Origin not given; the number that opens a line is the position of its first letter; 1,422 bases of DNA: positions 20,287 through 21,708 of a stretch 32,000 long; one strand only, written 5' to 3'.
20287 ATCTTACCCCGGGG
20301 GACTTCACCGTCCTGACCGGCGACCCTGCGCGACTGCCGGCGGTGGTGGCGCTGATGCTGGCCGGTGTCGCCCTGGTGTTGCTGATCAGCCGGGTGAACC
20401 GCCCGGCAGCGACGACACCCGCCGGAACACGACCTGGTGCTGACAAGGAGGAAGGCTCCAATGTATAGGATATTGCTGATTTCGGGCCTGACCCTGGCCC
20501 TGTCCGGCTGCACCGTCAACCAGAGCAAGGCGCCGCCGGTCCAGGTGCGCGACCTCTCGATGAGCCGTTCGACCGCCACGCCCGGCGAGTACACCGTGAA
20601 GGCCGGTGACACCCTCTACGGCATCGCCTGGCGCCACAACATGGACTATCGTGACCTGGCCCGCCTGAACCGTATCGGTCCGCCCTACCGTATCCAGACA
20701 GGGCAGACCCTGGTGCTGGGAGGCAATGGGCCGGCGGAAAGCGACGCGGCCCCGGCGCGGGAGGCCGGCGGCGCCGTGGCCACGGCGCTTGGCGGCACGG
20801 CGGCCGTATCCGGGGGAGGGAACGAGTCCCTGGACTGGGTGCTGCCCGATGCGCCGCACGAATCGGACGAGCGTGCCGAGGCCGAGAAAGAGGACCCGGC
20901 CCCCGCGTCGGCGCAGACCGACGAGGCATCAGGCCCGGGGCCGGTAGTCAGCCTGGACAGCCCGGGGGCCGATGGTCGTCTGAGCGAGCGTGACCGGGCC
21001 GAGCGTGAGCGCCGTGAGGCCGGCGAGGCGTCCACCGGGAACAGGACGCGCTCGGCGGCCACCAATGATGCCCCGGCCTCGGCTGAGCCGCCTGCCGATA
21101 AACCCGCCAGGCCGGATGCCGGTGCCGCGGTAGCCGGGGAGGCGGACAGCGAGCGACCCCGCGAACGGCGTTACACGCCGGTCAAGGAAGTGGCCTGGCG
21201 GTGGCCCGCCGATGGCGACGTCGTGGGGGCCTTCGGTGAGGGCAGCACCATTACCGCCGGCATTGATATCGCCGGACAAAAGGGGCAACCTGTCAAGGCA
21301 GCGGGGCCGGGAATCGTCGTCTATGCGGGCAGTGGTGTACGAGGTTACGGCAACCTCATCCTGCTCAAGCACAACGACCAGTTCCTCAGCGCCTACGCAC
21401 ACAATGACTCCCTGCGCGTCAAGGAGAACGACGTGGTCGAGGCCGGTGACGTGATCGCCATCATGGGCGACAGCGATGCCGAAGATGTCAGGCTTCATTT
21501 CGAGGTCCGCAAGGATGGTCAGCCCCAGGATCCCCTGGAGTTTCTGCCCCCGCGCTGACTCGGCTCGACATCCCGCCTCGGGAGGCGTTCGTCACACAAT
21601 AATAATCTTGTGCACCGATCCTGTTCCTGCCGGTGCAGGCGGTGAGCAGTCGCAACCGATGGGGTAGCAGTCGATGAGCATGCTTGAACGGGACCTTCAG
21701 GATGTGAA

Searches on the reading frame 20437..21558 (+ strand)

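Call 6: search_protein_families(library=pfam, proteins=[window:20437-21558:+], max_evalue=0.01)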
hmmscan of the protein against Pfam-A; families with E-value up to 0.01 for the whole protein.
window:20437-21558:+ (373 aa): 3 families
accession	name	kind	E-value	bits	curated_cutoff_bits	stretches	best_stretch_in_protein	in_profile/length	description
PF01551.29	Peptidase_M23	-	3.3e-28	98.2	28.7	1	273-366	3-96/96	Peptidase family M23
PF01476.26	LysM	-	2.5e-14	53.4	20.9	1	52-94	1-42/43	LysM domain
PF13533.13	Biotin_lipoyl_2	-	0.00026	21.2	29.8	1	326-342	14-30/32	Biotin-lipoyl like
